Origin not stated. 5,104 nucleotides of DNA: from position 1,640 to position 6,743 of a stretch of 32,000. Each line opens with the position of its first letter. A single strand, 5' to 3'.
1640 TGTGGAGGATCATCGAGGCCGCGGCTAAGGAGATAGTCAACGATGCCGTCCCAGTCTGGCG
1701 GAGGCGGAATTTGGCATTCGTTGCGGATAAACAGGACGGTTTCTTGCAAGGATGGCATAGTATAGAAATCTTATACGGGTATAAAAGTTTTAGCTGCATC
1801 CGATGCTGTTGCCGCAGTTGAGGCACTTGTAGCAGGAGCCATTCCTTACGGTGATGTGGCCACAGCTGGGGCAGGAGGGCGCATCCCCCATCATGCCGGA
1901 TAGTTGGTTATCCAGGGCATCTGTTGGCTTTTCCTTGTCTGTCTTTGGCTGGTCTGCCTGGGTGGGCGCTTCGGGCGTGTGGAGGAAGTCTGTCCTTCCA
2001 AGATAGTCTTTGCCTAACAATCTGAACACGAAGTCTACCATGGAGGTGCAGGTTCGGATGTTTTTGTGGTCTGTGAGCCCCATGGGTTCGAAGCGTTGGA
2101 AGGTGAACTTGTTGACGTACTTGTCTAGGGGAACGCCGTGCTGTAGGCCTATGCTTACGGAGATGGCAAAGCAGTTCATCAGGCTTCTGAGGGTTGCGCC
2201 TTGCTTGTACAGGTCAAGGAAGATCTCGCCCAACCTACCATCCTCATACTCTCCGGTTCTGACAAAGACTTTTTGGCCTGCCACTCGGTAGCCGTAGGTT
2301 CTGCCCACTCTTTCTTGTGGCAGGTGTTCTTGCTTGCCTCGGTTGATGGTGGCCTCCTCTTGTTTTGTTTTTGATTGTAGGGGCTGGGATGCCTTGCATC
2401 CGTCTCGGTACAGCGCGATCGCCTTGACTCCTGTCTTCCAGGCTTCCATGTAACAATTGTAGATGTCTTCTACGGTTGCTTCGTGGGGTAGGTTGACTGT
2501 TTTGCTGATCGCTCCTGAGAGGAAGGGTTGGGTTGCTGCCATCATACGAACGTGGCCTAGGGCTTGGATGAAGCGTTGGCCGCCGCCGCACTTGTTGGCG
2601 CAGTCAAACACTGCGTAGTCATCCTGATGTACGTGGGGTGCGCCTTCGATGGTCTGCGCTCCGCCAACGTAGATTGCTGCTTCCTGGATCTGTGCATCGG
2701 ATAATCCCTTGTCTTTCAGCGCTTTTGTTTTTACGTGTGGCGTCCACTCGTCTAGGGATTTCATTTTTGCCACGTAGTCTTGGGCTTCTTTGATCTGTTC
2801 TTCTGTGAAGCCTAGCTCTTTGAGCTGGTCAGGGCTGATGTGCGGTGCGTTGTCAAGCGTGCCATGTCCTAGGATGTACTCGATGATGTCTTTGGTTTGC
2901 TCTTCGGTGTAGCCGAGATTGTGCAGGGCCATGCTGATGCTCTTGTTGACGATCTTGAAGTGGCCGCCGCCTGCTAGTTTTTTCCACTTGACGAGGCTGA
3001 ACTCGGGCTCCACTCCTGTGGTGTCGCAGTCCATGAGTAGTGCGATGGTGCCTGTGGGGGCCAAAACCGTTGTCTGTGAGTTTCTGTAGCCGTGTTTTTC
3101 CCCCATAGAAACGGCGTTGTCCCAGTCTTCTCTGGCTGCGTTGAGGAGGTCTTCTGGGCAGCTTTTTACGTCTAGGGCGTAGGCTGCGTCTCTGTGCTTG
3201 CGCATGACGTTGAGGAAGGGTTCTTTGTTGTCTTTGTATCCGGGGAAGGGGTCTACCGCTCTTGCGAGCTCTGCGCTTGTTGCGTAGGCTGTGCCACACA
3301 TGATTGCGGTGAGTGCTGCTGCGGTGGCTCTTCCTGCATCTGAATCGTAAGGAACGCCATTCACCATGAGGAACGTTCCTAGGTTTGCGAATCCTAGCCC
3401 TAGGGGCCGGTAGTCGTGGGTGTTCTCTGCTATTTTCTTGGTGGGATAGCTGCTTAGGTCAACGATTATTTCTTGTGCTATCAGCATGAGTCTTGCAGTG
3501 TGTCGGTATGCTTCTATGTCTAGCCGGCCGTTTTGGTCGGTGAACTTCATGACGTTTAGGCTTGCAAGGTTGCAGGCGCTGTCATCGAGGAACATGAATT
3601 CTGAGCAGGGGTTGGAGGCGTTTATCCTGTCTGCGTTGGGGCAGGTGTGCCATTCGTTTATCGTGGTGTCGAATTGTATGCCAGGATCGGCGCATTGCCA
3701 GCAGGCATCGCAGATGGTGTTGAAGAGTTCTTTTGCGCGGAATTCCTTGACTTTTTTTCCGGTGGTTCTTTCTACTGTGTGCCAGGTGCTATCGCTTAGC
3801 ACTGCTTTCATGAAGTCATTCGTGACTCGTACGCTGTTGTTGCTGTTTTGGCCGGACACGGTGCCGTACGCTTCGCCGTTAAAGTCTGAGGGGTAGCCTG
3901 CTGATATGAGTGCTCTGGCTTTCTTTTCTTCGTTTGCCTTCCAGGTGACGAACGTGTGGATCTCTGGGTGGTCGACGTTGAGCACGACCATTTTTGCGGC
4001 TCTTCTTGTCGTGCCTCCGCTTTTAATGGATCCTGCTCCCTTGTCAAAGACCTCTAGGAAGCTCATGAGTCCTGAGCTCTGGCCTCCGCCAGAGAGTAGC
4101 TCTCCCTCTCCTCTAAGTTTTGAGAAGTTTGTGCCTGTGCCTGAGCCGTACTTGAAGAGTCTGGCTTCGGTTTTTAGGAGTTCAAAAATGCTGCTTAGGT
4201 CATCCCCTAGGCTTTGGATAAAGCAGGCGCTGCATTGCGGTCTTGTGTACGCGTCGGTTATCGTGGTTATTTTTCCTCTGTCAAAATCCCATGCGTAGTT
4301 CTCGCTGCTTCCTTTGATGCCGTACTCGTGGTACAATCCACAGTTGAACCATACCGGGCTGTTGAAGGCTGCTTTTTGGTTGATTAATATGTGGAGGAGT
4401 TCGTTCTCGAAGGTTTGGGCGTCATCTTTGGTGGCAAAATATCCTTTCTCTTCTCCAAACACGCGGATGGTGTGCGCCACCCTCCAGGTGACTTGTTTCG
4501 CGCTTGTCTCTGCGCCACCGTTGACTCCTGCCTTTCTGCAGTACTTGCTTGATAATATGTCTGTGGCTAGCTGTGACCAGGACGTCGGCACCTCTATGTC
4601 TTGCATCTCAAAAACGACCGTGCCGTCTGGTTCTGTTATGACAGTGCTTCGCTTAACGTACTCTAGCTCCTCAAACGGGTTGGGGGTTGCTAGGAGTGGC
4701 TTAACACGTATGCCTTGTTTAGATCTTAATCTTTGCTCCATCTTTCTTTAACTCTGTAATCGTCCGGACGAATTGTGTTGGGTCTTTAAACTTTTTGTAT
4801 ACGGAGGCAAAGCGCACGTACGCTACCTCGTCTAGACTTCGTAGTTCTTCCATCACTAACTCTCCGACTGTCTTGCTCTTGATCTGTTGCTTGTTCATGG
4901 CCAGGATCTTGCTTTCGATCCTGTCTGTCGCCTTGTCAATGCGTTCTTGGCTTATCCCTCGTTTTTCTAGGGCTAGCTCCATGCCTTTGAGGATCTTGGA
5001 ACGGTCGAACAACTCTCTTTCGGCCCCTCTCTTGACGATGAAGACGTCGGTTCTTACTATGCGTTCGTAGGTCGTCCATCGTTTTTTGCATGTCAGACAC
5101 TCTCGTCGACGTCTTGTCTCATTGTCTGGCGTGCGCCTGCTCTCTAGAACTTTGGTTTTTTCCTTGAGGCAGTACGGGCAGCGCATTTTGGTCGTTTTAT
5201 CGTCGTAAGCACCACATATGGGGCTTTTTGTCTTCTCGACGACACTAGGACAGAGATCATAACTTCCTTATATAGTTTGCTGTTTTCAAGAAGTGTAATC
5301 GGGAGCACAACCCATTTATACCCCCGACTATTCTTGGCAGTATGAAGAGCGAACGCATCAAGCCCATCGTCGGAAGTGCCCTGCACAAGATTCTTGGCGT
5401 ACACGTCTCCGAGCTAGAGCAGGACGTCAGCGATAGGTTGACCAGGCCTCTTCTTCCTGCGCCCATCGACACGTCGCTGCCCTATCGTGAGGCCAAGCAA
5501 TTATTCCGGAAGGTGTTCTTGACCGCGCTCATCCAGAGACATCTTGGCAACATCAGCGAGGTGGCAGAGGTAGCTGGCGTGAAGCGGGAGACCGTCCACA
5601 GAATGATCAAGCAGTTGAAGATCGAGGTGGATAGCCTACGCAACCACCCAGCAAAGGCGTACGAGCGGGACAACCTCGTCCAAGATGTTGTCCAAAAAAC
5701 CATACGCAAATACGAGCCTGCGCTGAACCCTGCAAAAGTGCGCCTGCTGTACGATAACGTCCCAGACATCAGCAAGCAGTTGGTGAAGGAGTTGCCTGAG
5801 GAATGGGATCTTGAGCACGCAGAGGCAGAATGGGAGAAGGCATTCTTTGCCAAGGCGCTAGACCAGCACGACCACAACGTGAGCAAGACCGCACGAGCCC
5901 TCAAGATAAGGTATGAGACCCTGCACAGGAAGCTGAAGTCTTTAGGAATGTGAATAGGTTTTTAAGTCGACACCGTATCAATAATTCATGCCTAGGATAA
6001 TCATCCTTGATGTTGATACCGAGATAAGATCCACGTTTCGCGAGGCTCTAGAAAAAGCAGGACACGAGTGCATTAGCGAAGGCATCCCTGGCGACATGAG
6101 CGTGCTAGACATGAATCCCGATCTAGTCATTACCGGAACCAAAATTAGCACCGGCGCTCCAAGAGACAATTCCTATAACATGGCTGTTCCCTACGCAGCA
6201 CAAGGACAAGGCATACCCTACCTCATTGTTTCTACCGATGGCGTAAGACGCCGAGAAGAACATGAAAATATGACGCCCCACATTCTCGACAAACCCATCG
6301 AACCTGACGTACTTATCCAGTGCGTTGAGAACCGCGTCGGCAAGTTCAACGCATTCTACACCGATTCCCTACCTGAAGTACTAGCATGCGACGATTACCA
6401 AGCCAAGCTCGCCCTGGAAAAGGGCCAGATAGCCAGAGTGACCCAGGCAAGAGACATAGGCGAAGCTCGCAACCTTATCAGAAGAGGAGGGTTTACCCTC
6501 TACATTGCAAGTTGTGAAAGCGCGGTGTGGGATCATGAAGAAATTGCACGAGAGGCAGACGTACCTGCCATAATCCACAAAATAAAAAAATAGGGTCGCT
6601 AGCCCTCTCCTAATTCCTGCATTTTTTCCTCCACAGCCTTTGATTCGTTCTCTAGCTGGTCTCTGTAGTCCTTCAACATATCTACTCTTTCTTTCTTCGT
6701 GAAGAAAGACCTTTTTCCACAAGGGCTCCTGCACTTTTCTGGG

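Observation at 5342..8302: Kinase-less cluster of a tandem Fis-type HTH protein and three receiver-like proteins in an archaeal context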

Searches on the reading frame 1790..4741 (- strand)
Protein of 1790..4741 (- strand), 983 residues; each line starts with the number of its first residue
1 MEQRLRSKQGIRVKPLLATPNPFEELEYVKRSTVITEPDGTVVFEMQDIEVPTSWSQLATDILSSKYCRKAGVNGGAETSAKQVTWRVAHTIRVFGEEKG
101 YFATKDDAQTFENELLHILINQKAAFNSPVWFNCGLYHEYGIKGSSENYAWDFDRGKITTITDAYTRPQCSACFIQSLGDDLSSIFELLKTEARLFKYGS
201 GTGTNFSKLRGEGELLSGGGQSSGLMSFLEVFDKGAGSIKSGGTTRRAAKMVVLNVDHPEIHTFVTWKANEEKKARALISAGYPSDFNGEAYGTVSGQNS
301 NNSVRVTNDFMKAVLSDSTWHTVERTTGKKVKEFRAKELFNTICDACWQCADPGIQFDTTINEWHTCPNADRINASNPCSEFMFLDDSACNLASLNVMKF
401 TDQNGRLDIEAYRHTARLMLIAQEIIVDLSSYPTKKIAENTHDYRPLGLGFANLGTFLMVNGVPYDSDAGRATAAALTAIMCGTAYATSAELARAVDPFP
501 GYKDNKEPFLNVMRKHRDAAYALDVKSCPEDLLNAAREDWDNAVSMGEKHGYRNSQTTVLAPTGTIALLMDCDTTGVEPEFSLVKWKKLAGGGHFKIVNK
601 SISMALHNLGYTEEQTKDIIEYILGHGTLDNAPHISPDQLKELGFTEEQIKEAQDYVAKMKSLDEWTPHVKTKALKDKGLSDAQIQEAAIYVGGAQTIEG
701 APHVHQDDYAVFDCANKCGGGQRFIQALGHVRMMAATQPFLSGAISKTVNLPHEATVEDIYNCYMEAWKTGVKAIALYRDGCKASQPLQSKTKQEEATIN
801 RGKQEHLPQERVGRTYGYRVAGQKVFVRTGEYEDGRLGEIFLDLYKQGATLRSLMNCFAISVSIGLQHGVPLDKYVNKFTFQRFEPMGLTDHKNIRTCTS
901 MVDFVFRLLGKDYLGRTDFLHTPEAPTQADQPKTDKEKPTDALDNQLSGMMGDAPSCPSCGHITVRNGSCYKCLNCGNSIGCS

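Call 3: search_protein_families(library=pfam, proteins=[window:1790-4741:-], max_evalue=1)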
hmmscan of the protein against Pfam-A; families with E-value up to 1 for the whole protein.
window:1790-4741:- (983 aa): 7 families
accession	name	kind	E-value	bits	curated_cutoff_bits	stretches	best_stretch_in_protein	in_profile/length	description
PF02867.20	Ribonuc_red_lgC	-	2.4e-138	462.5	23.9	2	171-640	1-461/523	Ribonucleotide reductase, barrel domain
PF08471.15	Ribonuc_red_2_N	-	5.4e-25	88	27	1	39-122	1-103/103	Class II vitamin B12-dependent ribonucleotide reductase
PF12637.14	TSCPD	-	8.4e-08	32.9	22.8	1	820-911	11-86/88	TSCPD domain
PF00317.26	Ribonuc_red_lgN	-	6.5e-06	26.6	28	1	57-136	5-74/77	Ribonucleotide reductase, all-alpha domain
PF07499.19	RuvA_C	-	0.0088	16.9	24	0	602-623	6-27/47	RuvA, C-terminal domain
PF25317.1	SAM_SMF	-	0.012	16.4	27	1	629-651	28-50/65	SMF/DprA SAM domain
PF04695.18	Pex14_N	-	0.37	10.9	23.2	0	671-688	26-43/46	Pex14 N-terminal domain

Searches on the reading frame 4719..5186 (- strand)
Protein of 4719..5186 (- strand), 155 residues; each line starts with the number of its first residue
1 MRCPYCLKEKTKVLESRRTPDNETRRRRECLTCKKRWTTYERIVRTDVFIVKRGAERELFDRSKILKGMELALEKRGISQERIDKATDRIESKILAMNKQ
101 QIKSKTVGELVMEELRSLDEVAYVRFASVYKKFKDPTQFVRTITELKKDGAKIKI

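Call 3: search_protein_families(library=pfam, proteins=[window:4719-5186:-], max_evalue=1)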
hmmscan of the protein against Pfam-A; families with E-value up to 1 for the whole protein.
window:4719-5186:- (155 aa): 3 families
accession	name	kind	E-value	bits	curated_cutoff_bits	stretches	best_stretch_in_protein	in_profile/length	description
PF03477.21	ATP-cone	-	1.5e-18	67.6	25.8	1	49-135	2-87/88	ATP cone domain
PF22811.2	Zn_ribbon_NrdR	-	1.3e-15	57.4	27.2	1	1-41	1-42/42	Transcriptional repressor NrdR-like, N-terminal domain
PF01096.23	Zn_ribbon_TFIIS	-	0.15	12.3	21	1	2-38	2-39/39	Transcription factor S-II (TFIIS)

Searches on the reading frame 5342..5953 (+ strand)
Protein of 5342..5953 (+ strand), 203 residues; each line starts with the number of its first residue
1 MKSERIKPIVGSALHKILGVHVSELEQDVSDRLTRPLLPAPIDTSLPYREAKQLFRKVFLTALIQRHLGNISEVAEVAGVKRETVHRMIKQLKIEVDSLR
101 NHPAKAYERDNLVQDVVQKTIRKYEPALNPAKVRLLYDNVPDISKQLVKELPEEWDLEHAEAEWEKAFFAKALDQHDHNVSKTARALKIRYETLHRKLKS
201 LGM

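Call 3: search_protein_families(library=pfam, proteins=[window:5342-5953:+], max_evalue=1)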
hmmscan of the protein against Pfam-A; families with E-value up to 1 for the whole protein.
window:5342-5953:+ (203 aa): 26 families (the best 25 are shown)
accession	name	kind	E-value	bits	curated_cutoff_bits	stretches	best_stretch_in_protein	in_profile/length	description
PF02954.25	HTH_8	-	1.3e-12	47.6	22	2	165-199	6-40/42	Bacterial regulatory protein, Fis family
PF13556.12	HTH_30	-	7.2e-05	22.9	27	1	175-199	10-34/59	PucR C-terminal helix-turn-helix domain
PF00126.33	HTH_1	-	0.00015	22.1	26.6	1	68-93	13-38/60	Bacterial regulatory helix-turn-helix protein, lysR family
PF13551.12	HTH_29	-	0.00016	22.1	28.1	1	67-111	11-56/64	Winged helix-turn helix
PF13093.11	FTA4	-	0.0011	19.3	24.8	1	80-201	39-138/199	Kinetochore complex Fta4 of Sim4 subunit, or CENP-50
PF13542.12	HTH_Tnp_ISL3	-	0.0014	18.4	27.4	1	63-91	24-49/51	Helix-turn-helix domain of transposase family ISL3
PF13545.12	HTH_Crp_2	-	0.0015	18.9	27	1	73-93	27-47/70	Crp-like helix-turn-helix domain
PF12728.13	HTH_17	-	0.0018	18.9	27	1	71-94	4-27/51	Helix-turn-helix domain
PF01978.25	TrmB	-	0.0043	17.3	25.6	1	61-93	15-47/68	Sugar-specific transcriptional regulator TrmB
PF13518.12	HTH_28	-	0.0045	17.5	25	0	63-93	9-37/52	Helix-turn-helix domain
PF07278.17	DUF1441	-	0.0047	17.3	35.1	1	70-133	2-63/147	Protein of unknown function (DUF1441)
PF09904.15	HTH_43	-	0.005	17.2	27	1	52-93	4-45/89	Winged helix-turn helix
PF25213.1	HVO_A0261_N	-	0.03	14.6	35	1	71-93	27-49/86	HVO_A0261 N-terminal domain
PF13384.12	HTH_23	-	0.043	14.1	24.6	0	70-91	19-40/50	Homeodomain-like domain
PF04545.22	Sigma70_r4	-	0.055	13.4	24.1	1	70-90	22-42/50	Sigma-70, region 4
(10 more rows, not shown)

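Call 4: search_protein_families(library=ncbifam, proteins=[window:5342-5953:+], max_evalue=1)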
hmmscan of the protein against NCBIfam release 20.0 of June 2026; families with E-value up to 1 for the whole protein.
window:5342-5953:+ (203 aa): 22 families
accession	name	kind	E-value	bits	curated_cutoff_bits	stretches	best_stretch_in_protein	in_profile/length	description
NF051870.1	NAssimRespRegNtrX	equivalog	4.4e-14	52.2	600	2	44-93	402-451/452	nitrogen assimilation response regulator NtrX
NF003451.0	PRK05022.1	equivalog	1.7e-07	30.3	476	2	128-203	434-510/512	nitric oxide reductase transcriptional regulator NorR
NF001659.0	PRK00430.1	equivalog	1.9e-05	25.3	99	1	162-203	56-97/98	DNA-binding transcriptional regulator Fis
TIGR02974.1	phageshock_pspF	equivalog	8.2e-05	22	443.55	1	69-199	217-334/336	phage shock protein operon transcriptional activator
NF011953.0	PRK15424.1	equivalog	0.00018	20.3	703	2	138-200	468-533/538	propionate catabolism operon regulatory protein PrpR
TIGR02915.1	PEP_resp_reg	equivalog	0.00022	20.2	502.6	1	45-94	395-444/445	PEP-CTERM-box response regulator transcription factor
NF041552.1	TF_PrdR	equivalog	0.00033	19.1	795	1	144-200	519-575/577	sigma-54 dependent transcriptional regulator PrdR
NF041906.1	V4R_TF_MobR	exception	0.0004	19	999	1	145-200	492-543/544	phenol degradation transcriptional regulator MobR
NF002517.0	PRK01905.1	equivalog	0.00043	20.8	122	1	165-202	38-75/77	Fis family transcriptional regulator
NF008485.2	PRK11388.1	equivalog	0.00043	18.7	551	1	132-202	563-636/643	dihydroxyacetone kinase operon transcriptional regulator DhaR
TIGR01818.1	ntrC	equivalog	0.00078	18.3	558.6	1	48-92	419-463/463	nitrogen regulation protein NR(I)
NF008176.1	PRK10923.1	equivalog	0.0018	17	620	1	157-203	422-468/469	nitrogen regulation protein NR(I)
TIGR01764.1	excise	domain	0.01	16.2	28.8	1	71-94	4-27/49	excisionase family DNA-binding protein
NF008240.0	PRK11014.1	equivalog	0.011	15.8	182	1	58-93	15-50/141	nitric oxide-sensing transcriptional repressor NsrR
NF041946.1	LuxO_transreg_Vib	equivalog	0.017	13.9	800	1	164-200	423-459/463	quorum-sensing sigma-54 dependent transcriptional regulator LuxO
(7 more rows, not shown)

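Call 22: find_homologous_proteins(query=window:5342-5953:+)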
Query window:5342-5953:+ (203 aa): 34 proteins with E <= 0.001 among 187 candidates.
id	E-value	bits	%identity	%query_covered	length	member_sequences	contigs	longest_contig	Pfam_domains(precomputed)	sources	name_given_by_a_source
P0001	2.9e-126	437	100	100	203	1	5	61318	PF02954.26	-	-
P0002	9.4e-97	340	87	86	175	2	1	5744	PF02954.26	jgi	jgi:DNA-binding NtrC family response regulator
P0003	6.6e-86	305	64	100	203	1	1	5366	PF12728.14,PF02954.26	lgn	-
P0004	2.5e-72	261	57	97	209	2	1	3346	PF02954.26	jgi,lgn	-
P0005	5.5e-52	194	47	98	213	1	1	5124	PF02954.26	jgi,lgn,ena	-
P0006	2.1e-51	193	48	99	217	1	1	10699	PF02954.26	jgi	jgi:DNA-binding NtrC family response regulator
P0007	5.6e-51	191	49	99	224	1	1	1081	PF02954.26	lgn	-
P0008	6.5e-51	191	46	99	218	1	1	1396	PF02954.26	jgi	jgi:DNA-binding NtrC family response regulator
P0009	1.7e-50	190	45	98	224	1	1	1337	PF02954.26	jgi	jgi:DNA-binding NtrC family response regulator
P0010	4.0e-50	188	46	99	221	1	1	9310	PF02954.26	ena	-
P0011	7.0e-49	184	45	99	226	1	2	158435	PF02954.26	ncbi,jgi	jgi:DNA-binding NtrC family response regulator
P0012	3.4e-48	182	46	98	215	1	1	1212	PF02954.26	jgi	jgi:transcriptional regulator of acetoin/glycerol metabolism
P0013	1.4e-47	180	44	99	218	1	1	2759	PF02954.26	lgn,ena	-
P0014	1.0e-46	177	45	99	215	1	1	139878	PF02954.26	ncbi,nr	ncbi:hypothetical protein KY332_01695 [Candidatus Woesearchaeota archaeon]|nr:hypothetical protein [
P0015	1.5e-46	177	43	99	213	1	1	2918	PF02954.26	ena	-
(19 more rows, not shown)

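Call 59: predict_structure(alignment_id=A2)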
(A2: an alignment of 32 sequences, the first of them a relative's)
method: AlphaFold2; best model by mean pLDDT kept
length: 203 residues; sequences in the alignment: 32
mean_pLDDT: 81.9   pTM: 0.67
mean pLDDT of the five models: 81.9, 79.0, 77.0, 76.7, 72.1
residues with pLDDT >= 90: 56; 70-90: 122; 50-70: 25; < 50: 0
segments of 3 or more residues with pLDDT < 50: none
pLDDT, mean of each block of 10 residues (from residue 1): 67 76 78 70 88 90 82 87 91 81 62 80 82 83 77 76 90 92 94 93 87
secondary structure, 60 per line:
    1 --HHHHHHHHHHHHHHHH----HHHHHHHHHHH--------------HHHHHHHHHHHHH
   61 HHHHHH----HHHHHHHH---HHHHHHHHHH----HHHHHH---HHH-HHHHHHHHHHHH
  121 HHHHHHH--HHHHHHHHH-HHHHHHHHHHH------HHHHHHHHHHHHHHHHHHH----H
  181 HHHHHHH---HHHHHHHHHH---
elements in order: H3-18 H23-33 H48-66 H71-78 H82-91 H96-101 H109-127 H130-138 H140-150 H157-175 H180-187 H191-200

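Call 62: fold_search(model_id=the predicted structure, library=pdb)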
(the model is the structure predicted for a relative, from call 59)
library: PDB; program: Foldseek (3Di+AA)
matches with E <= 10: 198; with E <= 0.001: 0
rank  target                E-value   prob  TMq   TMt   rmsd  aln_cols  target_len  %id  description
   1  4fth_B                5.2e-01  1.00  0.24  0.79   0.5        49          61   31  Crystal Structure of NtrC4 DNA-binding domain bound to double-stranded DNA (released 2012-08-29)
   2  5m7n_B                6.5e-01  0.85  0.25  0.12  11.5       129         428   27  Crystal structure of NtrX from Brucella abortus in complex with ATP processed with the CrystalDirect automated mountin (released 2017-01-25)
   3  3e7l_D                8.2e-01  1.00  0.24  0.75   0.4        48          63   29  Crystal structure of sigma54 activator NtrC4's DNA binding domain (released 2008-11-25)
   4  3e7l_C                9.5e-01  1.00  0.23  0.78   0.5        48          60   29  Crystal structure of sigma54 activator NtrC4's DNA binding domain (released 2008-11-25)
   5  6jlf_C                9.5e-01  0.12  0.18  0.14  19.1       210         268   15  Crystal structure of a bacterial Bestrophin homolog from Klebsiella pneumoniae D179A mutation - HR (released 2019-11-13)
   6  4fth_A                9.9e-01  1.00  0.23  0.69   0.5        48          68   29  Crystal Structure of NtrC4 DNA-binding domain bound to double-stranded DNA (released 2012-08-29)
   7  5m7p_A                1.2e+00  0.35  0.23  0.11  19.2       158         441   22  Crystal structure of NtrX from Brucella abortus in complex with ADP processed with the CrystalDirect automated mountin (released 2017-01-25)
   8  3ez0_A                1.4e+00  0.05  0.14  0.14  20.7       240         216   14  Crystal structure of protein of unknown function with ferritin-like fold (YP_832262.1) from Arthrobacter sp. FB24 at 2 (released 2008-11-25)
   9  6iv3_D                1.6e+00  0.10  0.20  0.16  18.9       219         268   11  Crystal structure of a bacterial Bestrophin homolog from Klebsiella pneumoniae with a mutation W252A (released 2019-11-13)
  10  5m7o_B                1.7e+00  0.30  0.24  0.12  19.3       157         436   22  Crystal structure of NtrX from Brucella abortus processed with the CrystalDirect automated mounting and cryo-cooling t (released 2017-01-25)
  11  6ivn_A                1.7e+00  0.10  0.20  0.16  18.6       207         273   12  Crystal structure of a membrane protein G264A (released 2019-11-06)
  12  6iv1_E                1.7e+00  0.06  0.15  0.13  18.3       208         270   13  Crystal structure of a bacterial Bestrophin homolog from Klebsiella pneumoniae with a mutation I180T (released 2019-11-13)
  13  3e7l_A                1.7e+00  1.00  0.24  0.79   0.4        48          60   29  Crystal structure of sigma54 activator NtrC4's DNA binding domain (released 2008-11-25)
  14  5cwg                  1.7e+00  0.08  0.17  0.17  18.7       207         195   14  Crystal structure of de novo designed helical repeat protein DHR10 (released 2015-12-16)
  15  1pdu_A                1.7e+00  0.06  0.15  0.14  18.9       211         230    8  Ligand-binding domain of Drosophila orphan nuclear receptor DHR38 (released 2003-06-10)
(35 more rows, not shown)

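Call 63: search_solved_structures(query=A2, max_evalue=0.01, show_alignments=2)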
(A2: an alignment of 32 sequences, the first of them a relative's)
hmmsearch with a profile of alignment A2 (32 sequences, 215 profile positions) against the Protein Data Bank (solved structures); distinct sequences matched with E-value up to 0.01: 6.
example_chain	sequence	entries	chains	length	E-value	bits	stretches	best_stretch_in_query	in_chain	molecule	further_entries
5m7n_A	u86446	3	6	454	6.2e-08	35.7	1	165-214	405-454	Nitrogen assimilation regulatory protein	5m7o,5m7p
3e7l_A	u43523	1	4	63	2.3e-07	33.9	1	167-214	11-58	Transcriptional regulator (NtrC family)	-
4fth_A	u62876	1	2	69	2.5e-07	33.8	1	167-214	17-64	Transcriptional regulator (NtrC family)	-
3rqi_A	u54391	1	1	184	9.8e-06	28.5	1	128-210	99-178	Response regulator protein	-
1etx_A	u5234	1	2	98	0.0059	19.4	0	112-150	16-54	FACTOR FOR INVERSION STIMULATION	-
1fip_A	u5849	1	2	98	0.0077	19.1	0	112-150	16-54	FACTOR FOR INVERSION STIMULATION (FIS)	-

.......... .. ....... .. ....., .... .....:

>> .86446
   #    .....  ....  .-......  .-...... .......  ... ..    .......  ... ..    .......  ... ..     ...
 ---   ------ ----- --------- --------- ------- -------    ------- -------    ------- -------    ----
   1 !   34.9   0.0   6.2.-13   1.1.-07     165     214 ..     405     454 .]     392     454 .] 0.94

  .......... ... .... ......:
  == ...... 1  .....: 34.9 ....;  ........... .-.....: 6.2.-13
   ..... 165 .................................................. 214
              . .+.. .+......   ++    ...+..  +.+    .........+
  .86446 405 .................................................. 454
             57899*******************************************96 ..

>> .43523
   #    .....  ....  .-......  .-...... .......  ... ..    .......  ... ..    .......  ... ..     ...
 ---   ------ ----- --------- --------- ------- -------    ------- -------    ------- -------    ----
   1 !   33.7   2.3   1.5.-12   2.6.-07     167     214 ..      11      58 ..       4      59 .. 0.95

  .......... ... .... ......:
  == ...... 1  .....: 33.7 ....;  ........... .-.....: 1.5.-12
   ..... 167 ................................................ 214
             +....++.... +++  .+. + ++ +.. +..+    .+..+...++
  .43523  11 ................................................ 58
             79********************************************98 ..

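Call 105: search_protein_families(library=padloc, proteins=[window:5342-5953:+], max_evalue=0.01)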
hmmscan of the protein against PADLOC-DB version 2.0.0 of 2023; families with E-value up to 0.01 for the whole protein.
window:5342-5953:+ (203 aa): 2 families
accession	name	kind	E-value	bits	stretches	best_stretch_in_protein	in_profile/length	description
PDLC01995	RtcR_PspF2--CARF_AAA_HTH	-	1.6e-07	28.9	1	144-202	421-479/481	-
PDLC04133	mad1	-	3.1e-06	25.4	1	68-96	5-33/60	mads_1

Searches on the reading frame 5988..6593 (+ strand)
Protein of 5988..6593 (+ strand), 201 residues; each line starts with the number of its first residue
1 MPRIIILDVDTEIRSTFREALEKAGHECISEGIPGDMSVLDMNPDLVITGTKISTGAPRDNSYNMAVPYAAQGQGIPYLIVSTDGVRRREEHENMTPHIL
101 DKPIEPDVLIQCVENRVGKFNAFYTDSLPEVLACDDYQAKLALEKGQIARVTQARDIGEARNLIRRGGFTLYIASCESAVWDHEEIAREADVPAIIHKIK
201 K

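Call 3: search_protein_families(library=pfam, proteins=[window:5988-6593:+], max_evalue=1)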
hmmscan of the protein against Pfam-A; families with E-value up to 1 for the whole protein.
window:5988-6593:+ (201 aa): 0 families

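Call 4: search_protein_families(library=ncbifam, proteins=[window:5988-6593:+], max_evalue=1)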
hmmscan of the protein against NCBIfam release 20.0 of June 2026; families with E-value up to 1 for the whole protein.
window:5988-6593:+ (201 aa): 4 families
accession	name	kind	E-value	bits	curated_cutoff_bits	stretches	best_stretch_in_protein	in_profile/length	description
NF045717.1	DVU0259_DivK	exception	0.038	14.2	160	1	3-117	4-116/117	DVU0259 family response regulator domain-containing protein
NF046022.1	RespRegCpdRBruc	equivalog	0.12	12.4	180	1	1-30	1-30/120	cell cycle two-component system response regulator CpdR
NF001488.0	PRK00346.1-1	equivalog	0.12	11.7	396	1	17-101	51-143/253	5'/3'-nucleotidase SurE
TIGR03868.1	F420-O_ABCperi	hypoth_equivalog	0.16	11.2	392.4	0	23-51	58-86/287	putative F420-0 ABC transporter substrate-binding protein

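Call 105: search_protein_families(library=padloc, proteins=[window:5988-6593:+], max_evalue=0.01)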
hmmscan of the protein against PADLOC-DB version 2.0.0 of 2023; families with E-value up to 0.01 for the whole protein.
window:5988-6593:+ (201 aa): 0 families
